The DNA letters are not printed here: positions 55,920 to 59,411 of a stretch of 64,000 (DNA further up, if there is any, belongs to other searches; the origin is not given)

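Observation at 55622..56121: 74-bp inverted repeat spanning the 5'UTR and first 17 codons of two divergent susC genes, bracketing a 352-bp promoter-containing spacer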

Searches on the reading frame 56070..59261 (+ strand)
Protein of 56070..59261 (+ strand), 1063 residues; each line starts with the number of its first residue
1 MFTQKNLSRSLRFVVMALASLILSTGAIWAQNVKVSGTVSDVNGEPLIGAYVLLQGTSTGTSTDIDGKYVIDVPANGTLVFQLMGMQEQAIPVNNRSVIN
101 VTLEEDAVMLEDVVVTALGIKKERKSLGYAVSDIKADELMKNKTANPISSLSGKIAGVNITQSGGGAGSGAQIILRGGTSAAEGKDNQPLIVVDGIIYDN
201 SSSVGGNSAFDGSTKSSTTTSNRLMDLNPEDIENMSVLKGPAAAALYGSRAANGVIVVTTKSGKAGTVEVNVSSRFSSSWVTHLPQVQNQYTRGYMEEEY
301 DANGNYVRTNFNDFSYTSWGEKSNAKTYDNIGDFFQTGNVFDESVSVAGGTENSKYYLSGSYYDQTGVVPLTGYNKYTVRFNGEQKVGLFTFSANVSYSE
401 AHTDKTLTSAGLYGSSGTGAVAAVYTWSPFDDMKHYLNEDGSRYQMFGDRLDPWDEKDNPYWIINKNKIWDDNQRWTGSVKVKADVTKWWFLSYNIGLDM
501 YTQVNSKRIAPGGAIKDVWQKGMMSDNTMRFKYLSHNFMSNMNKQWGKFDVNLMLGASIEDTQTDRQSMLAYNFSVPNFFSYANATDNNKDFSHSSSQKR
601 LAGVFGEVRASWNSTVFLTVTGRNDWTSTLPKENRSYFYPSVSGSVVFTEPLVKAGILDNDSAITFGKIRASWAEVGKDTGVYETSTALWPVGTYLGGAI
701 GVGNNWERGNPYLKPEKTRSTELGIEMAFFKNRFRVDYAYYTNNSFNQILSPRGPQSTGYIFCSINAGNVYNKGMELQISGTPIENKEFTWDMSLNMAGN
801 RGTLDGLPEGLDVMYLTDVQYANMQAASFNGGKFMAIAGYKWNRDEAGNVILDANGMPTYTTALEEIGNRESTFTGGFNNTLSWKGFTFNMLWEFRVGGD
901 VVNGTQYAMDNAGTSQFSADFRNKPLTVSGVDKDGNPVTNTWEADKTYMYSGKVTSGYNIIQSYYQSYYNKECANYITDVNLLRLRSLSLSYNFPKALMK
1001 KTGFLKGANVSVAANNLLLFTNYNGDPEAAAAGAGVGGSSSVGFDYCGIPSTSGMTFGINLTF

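Call 7: search_protein_families(library=pfam, proteins=[window:56070-59261:+])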
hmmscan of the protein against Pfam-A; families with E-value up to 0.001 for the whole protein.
window:56070-59261:+ (1063 aa): 4 families
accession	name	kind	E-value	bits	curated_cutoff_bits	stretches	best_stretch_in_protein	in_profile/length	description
PF13715.12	CarbopepD_reg_2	-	2.5e-17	63.1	32.2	1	35-115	1-88/88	CarboxypepD_reg-like domain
PF07715.20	Plug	-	6.8e-17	62.4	23.9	1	126-255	4-107/107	TonB-dependent Receptor Plug Domain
PF00593.30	TonB_dep_Rec_b-barrel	-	7.2e-16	59.5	27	1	427-867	34-393/436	TonB dependent receptor-like, beta-barrel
PF13620.12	CarboxypepD_reg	-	6.5e-08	33.3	32.3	1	35-103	2-81/82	Carboxypeptidase regulatory-like domain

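Call 12: find_encoding_contigs(protein=window:56070-59261:+, flank=6000, max_places=10)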
Protein window:56070-59261:+ (1063 aa): no gene with exactly this product is on record in the collection.

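Call 17: find_homologous_proteins(query=window:56070-59261:+, max_evalue=1e-50)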
Query window:56070-59261:+ (1063 aa): 7794 proteins with E <= 1e-50 among 8000 candidates; the best 120 are listed.
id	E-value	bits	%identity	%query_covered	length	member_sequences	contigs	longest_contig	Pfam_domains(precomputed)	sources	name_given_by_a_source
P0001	0.0e+0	2393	99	100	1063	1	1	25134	PF13715.13,PF07715.21,PF13620.13,PF00593.31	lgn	-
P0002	0.0e+0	2392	98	100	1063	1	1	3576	PF13715.13,PF07715.21,PF13620.13,PF00593.31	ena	-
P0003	0.0e+0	2378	98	100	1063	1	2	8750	PF13715.13,PF07715.21,PF13620.13,PF00593.31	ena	-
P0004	0.0e+0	2352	97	100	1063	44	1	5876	PF13715.13,PF07715.21,PF13620.13,PF00593.31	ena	-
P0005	0.0e+0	2297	94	100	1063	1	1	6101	PF13715.13,PF07715.21,PF13620.13,PF00593.31,PF14905.13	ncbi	-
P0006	0.0e+0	2296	94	100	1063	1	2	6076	PF13715.13,PF07715.21,PF13620.13,PF00593.31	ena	-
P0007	0.0e+0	2294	94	100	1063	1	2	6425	PF13715.13,PF07715.21,PF13620.13,PF00593.31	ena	-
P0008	0.0e+0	2293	94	100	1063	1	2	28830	PF13715.13,PF07715.21,PF13620.13,PF00593.31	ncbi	-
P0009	0.0e+0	2291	94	100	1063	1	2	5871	PF13715.13,PF07715.21,PF13620.13,PF00593.31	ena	-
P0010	0.0e+0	2286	94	100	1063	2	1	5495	PF13715.13,PF07715.21,PF13620.13,PF00593.31,PF14905.13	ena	-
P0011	0.0e+0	2277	94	100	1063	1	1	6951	PF13715.13,PF07715.21,PF13620.13,PF00593.31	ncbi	-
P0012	0.0e+0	2256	93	100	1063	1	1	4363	PF13715.13,PF07715.21,PF13620.13,PF00593.31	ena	-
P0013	0.0e+0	2245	92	100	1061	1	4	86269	PF13715.13,PF07715.21,PF13620.13,PF00593.31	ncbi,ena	-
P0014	0.0e+0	2222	91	100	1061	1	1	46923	PF13715.13,PF07715.21,PF13620.13,PF00593.31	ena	-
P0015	0.0e+0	2206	90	100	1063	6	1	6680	PF13715.13,PF07715.21,PF13620.13,PF00593.31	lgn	-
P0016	0.0e+0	2167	89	100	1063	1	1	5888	PF13715.13,PF07715.21,PF13620.13,PF00593.31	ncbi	-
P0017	0.0e+0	2165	89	100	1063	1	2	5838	PF13715.13,PF07715.21,PF13620.13,PF00593.31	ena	-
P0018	0.0e+0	2165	89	100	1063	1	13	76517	PF13715.13,PF07715.21,PF13620.13,PF00593.31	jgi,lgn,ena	-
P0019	0.0e+0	2112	86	100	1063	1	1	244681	PF13715.13,PF07715.21,PF13620.13,PF00593.31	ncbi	-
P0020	0.0e+0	2110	86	100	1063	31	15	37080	PF13715.13,PF07715.21,PF13620.13,PF00593.31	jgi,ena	-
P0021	0.0e+0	2110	86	100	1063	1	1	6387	PF13715.13,PF07715.21,PF13620.13,PF00593.31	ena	-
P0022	0.0e+0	2091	85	100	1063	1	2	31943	PF13715.13,PF07715.21,PF13620.13,PF00593.31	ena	-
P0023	0.0e+0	2089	85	100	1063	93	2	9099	PF13715.13,PF07715.21,PF13620.13,PF00593.31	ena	-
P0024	0.0e+0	2088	85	100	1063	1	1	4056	PF13715.13,PF07715.21,PF13620.13,PF00593.31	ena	-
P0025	0.0e+0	2083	85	100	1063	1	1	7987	PF13715.13,PF07715.21,PF13620.13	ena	-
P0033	0.0e+0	1813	73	100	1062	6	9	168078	PF13715.13,PF07715.21,PF13620.13,PF00593.31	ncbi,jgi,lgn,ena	jgi:ferric enterobactin receptor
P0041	0.0e+0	1781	72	100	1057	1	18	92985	PF13715.13,PF07715.21,PF13620.13,PF00593.31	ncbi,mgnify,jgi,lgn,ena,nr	ncbi:MAG TPA: SusC/RagA family TonB-linked outer membrane protein [Bacteroidales bacterium]|mgnify:C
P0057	0.0e+0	1770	71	100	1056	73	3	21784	PF13715.13,PF07715.21,PF13620.13,PF00593.31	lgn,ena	-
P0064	0.0e+0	1769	72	99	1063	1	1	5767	PF13715.13,PF07715.21,PF13620.13,PF00593.31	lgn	-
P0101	0.0e+0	1757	72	99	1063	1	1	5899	PF13715.13,PF07715.21,PF13620.13,PF00593.31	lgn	-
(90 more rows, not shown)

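Call 19: find_encoding_contigs(protein=P0001, flank=6000, max_places=6)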
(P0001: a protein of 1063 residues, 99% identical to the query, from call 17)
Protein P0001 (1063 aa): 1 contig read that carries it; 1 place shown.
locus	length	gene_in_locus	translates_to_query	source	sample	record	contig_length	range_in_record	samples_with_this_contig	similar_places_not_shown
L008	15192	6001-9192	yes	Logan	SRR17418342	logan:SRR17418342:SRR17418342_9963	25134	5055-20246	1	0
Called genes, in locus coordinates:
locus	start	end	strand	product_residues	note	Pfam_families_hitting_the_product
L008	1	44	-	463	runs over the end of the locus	PF05195:AMP_N, PF00557:Peptidase_M24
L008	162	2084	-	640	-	PF12771:SusD-like_2 (weak), PF14322:SusD-like_3 (weak), PF07980:SusD_RagB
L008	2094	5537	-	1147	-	PF13620:CarboxypepD_reg, PF13715:CarbopepD_reg_2, PF07715:Plug, PF00593:TonB_dep_Rec_b-barrel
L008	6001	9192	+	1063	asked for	PF13620:CarboxypepD_reg, PF13715:CarbopepD_reg_2, PF07715:Plug, PF00593:TonB_dep_Rec_b-barrel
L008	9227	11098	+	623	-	PF12741:SusD-like, PF12771:SusD-like_2, PF12741:SusD-like, PF12771:SusD-like_2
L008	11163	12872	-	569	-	PF14322:SusD-like_3, PF12771:SusD-like_2, PF07980:SusD_RagB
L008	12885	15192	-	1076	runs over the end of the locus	PF13620:CarboxypepD_reg (weak), PF13715:CarbopepD_reg_2, PF07715:Plug, PF00593:TonB_dep_Rec_b-barrel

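Call 20: find_encoding_contigs(protein=P0013, flank=6000, max_places=6)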
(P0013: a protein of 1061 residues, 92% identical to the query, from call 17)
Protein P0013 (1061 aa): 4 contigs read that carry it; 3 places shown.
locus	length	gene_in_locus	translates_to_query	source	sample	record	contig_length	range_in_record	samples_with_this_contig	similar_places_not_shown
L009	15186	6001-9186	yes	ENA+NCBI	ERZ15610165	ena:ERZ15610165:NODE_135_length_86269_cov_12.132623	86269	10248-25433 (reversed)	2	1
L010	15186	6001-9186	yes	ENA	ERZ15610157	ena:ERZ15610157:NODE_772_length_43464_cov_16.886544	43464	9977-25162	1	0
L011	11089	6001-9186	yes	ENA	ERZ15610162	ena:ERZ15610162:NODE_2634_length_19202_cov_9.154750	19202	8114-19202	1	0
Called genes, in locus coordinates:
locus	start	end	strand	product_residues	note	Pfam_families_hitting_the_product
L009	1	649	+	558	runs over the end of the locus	PF14322:SusD-like_3 (weak), PF12771:SusD-like_2 (weak), PF07980:SusD_RagB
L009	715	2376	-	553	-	PF14322:SusD-like_3, PF07980:SusD_RagB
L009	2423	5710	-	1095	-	PF13620:CarboxypepD_reg, PF13715:CarbopepD_reg_2, PF07715:Plug, PF00593:TonB_dep_Rec_b-barrel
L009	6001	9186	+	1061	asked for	PF13620:CarboxypepD_reg, PF13715:CarbopepD_reg_2, PF07715:Plug, PF00593:TonB_dep_Rec_b-barrel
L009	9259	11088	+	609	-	PF12741:SusD-like, PF12771:SusD-like_2, PF12741:SusD-like, PF12771:SusD-like_2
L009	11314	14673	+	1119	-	PF13620:CarboxypepD_reg, PF13715:CarbopepD_reg_2, PF07715:Plug, PF00593:TonB_dep_Rec_b-barrel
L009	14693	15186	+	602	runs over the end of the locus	PF07980:SusD_RagB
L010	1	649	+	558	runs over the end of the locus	PF14322:SusD-like_3 (weak), PF12771:SusD-like_2 (weak), PF07980:SusD_RagB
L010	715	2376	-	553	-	PF14322:SusD-like_3, PF07980:SusD_RagB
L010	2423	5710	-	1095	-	PF13620:CarboxypepD_reg, PF13715:CarbopepD_reg_2, PF07715:Plug, PF00593:TonB_dep_Rec_b-barrel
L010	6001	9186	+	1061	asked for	PF13620:CarboxypepD_reg, PF13715:CarbopepD_reg_2, PF07715:Plug, PF00593:TonB_dep_Rec_b-barrel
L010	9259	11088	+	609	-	PF12741:SusD-like, PF12771:SusD-like_2, PF12741:SusD-like, PF12771:SusD-like_2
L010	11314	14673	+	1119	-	PF13620:CarboxypepD_reg, PF13715:CarbopepD_reg_2, PF07715:Plug, PF00593:TonB_dep_Rec_b-barrel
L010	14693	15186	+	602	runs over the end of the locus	PF07980:SusD_RagB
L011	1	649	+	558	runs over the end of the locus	PF14322:SusD-like_3 (weak), PF12771:SusD-like_2 (weak), PF07980:SusD_RagB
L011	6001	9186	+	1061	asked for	PF13620:CarboxypepD_reg, PF13715:CarbopepD_reg_2, PF07715:Plug, PF00593:TonB_dep_Rec_b-barrel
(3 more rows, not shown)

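Call 21: find_encoding_contigs(protein=P0018, flank=6000, max_places=10)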
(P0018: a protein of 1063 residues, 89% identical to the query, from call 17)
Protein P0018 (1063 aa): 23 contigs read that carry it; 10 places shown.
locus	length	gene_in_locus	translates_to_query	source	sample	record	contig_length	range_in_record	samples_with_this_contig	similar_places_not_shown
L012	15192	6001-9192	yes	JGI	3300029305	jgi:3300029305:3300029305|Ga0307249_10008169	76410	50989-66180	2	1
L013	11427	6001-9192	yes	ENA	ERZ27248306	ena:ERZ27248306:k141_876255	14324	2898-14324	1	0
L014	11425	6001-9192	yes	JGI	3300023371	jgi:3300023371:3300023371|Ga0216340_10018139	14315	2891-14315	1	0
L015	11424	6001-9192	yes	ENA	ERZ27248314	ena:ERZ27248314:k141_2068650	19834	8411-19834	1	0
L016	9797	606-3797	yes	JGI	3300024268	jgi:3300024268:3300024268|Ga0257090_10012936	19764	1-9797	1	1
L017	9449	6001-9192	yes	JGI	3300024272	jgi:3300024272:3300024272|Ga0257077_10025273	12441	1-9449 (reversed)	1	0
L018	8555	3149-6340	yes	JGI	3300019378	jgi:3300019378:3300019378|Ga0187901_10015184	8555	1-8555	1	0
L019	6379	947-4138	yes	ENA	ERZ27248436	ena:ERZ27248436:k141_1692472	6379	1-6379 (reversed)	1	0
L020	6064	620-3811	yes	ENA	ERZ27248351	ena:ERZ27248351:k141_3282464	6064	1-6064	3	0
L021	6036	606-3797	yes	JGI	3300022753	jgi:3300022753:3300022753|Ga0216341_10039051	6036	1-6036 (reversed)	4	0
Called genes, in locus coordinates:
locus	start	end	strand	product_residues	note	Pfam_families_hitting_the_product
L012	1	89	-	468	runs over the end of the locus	PF16371:MetallophosN, PF00149:Metallophos, PF16370:MetallophosC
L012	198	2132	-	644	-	PF14322:SusD-like_3 (faint), PF12771:SusD-like_2 (weak), PF07980:SusD_RagB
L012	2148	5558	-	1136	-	PF13620:CarboxypepD_reg, PF13715:CarbopepD_reg_2, PF07715:Plug, PF00593:TonB_dep_Rec_b-barrel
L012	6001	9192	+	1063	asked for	PF13620:CarboxypepD_reg, PF13715:CarbopepD_reg_2, PF07715:Plug, PF00593:TonB_dep_Rec_b-barrel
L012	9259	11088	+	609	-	PF12741:SusD-like, PF12771:SusD-like_2, PF12741:SusD-like, PF12771:SusD-like_2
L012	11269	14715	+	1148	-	PF13620:CarboxypepD_reg, PF13715:CarbopepD_reg_2, PF07715:Plug, PF00593:TonB_dep_Rec_b-barrel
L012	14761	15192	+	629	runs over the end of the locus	PF12771:SusD-like_2 (weak), PF14322:SusD-like_3 (weak), PF07980:SusD_RagB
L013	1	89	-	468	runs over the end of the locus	PF16371:MetallophosN, PF00149:Metallophos, PF16370:MetallophosC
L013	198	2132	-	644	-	PF14322:SusD-like_3 (faint), PF12771:SusD-like_2 (weak), PF07980:SusD_RagB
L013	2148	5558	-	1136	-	PF13620:CarboxypepD_reg, PF13715:CarbopepD_reg_2, PF07715:Plug, PF00593:TonB_dep_Rec_b-barrel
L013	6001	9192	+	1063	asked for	PF13620:CarboxypepD_reg, PF13715:CarbopepD_reg_2, PF07715:Plug, PF00593:TonB_dep_Rec_b-barrel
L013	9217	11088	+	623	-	PF12741:SusD-like, PF12771:SusD-like_2, PF12741:SusD-like, PF12771:SusD-like_2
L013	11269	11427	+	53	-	?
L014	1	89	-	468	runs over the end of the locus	PF16371:MetallophosN, PF00149:Metallophos, PF16370:MetallophosC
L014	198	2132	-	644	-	PF14322:SusD-like_3 (faint), PF12771:SusD-like_2 (weak), PF07980:SusD_RagB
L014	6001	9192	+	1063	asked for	PF13620:CarboxypepD_reg, PF13715:CarbopepD_reg_2, PF07715:Plug, PF00593:TonB_dep_Rec_b-barrel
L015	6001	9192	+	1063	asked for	PF13620:CarboxypepD_reg, PF13715:CarbopepD_reg_2, PF07715:Plug, PF00593:TonB_dep_Rec_b-barrel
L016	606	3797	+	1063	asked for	PF13620:CarboxypepD_reg, PF13715:CarbopepD_reg_2, PF07715:Plug, PF00593:TonB_dep_Rec_b-barrel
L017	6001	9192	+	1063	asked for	PF13620:CarboxypepD_reg, PF13715:CarbopepD_reg_2, PF07715:Plug, PF00593:TonB_dep_Rec_b-barrel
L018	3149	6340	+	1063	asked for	PF13620:CarboxypepD_reg, PF13715:CarbopepD_reg_2, PF07715:Plug, PF00593:TonB_dep_Rec_b-barrel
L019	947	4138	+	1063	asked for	PF13620:CarboxypepD_reg, PF13715:CarbopepD_reg_2, PF07715:Plug, PF00593:TonB_dep_Rec_b-barrel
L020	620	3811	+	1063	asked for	PF13620:CarboxypepD_reg, PF13715:CarbopepD_reg_2, PF07715:Plug, PF00593:TonB_dep_Rec_b-barrel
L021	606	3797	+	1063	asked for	PF13620:CarboxypepD_reg, PF13715:CarbopepD_reg_2, PF07715:Plug, PF00593:TonB_dep_Rec_b-barrel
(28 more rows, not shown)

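Call 31: find_encoding_contigs(protein=P0001, flank=10000, max_places=2)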
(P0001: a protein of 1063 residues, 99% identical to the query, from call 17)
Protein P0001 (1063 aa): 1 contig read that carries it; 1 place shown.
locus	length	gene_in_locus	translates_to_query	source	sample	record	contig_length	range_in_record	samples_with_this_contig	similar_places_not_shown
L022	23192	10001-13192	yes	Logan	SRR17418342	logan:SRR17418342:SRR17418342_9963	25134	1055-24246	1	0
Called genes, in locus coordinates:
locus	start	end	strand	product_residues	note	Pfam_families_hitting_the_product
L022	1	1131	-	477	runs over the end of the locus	PF00919:UPF0004, PF04055:Radical_SAM, PF01938:TRAM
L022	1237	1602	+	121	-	-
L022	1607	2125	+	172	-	PF05036:SPOR (faint)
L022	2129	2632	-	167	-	PF00583:Acetyltransf_1, PF13673:Acetyltransf_10, PF13508:Acetyltransf_7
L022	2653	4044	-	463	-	PF05195:AMP_N, PF00557:Peptidase_M24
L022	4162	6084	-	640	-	PF12771:SusD-like_2 (weak), PF14322:SusD-like_3 (weak), PF07980:SusD_RagB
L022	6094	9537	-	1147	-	PF13620:CarboxypepD_reg, PF13715:CarbopepD_reg_2, PF07715:Plug, PF00593:TonB_dep_Rec_b-barrel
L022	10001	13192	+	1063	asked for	PF13620:CarboxypepD_reg, PF13715:CarbopepD_reg_2, PF07715:Plug, PF00593:TonB_dep_Rec_b-barrel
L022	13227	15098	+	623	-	PF12741:SusD-like, PF12771:SusD-like_2, PF12741:SusD-like, PF12771:SusD-like_2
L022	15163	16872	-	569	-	PF14322:SusD-like_3, PF12771:SusD-like_2, PF07980:SusD_RagB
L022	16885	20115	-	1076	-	PF13620:CarboxypepD_reg (weak), PF13715:CarbopepD_reg_2, PF07715:Plug, PF00593:TonB_dep_Rec_b-barrel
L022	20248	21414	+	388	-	PF02606:LpxK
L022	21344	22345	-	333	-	PF01207:Dus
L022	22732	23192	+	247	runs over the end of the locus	PF00365:PFK, PF01513:NAD_kinase (weak)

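Call 38: find_encoding_contigs(protein=P0018, flank=10000, max_places=2)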
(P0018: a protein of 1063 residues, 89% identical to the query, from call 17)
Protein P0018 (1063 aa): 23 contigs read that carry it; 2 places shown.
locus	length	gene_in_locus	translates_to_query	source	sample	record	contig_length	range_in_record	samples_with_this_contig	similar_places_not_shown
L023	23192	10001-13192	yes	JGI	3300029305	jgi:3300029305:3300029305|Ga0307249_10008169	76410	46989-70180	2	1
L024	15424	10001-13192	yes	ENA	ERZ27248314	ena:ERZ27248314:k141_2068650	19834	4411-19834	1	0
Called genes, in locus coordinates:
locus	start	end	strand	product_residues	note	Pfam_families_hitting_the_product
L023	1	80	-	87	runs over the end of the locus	-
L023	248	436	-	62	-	-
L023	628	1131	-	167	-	PF00583:Acetyltransf_1, PF13673:Acetyltransf_10, PF13508:Acetyltransf_7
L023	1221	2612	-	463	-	PF05195:AMP_N, PF00557:Peptidase_M24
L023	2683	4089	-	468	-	PF16371:MetallophosN, PF00149:Metallophos, PF16370:MetallophosC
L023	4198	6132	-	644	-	PF14322:SusD-like_3 (faint), PF12771:SusD-like_2 (weak), PF07980:SusD_RagB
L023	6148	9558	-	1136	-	PF13620:CarboxypepD_reg, PF13715:CarbopepD_reg_2, PF07715:Plug, PF00593:TonB_dep_Rec_b-barrel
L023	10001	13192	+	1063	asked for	PF13620:CarboxypepD_reg, PF13715:CarbopepD_reg_2, PF07715:Plug, PF00593:TonB_dep_Rec_b-barrel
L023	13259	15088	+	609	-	PF12741:SusD-like, PF12771:SusD-like_2, PF12741:SusD-like, PF12771:SusD-like_2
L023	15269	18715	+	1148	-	PF13620:CarboxypepD_reg, PF13715:CarbopepD_reg_2, PF07715:Plug, PF00593:TonB_dep_Rec_b-barrel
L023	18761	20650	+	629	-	PF12771:SusD-like_2 (weak), PF14322:SusD-like_3 (weak), PF07980:SusD_RagB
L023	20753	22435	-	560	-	PF14322:SusD-like_3, PF12771:SusD-like_2 (weak), PF07980:SusD_RagB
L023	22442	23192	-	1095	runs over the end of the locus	PF13620:CarboxypepD_reg (weak), PF13715:CarbopepD_reg_2, PF07715:Plug, PF00593:TonB_dep_Rec_b-barrel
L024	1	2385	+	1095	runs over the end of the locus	PF13620:CarboxypepD_reg (weak), PF13715:CarbopepD_reg_2, PF07715:Plug, PF00593:TonB_dep_Rec_b-barrel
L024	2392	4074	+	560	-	PF14322:SusD-like_3, PF12771:SusD-like_2 (weak), PF07980:SusD_RagB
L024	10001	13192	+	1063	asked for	PF13620:CarboxypepD_reg, PF13715:CarbopepD_reg_2, PF07715:Plug, PF00593:TonB_dep_Rec_b-barrel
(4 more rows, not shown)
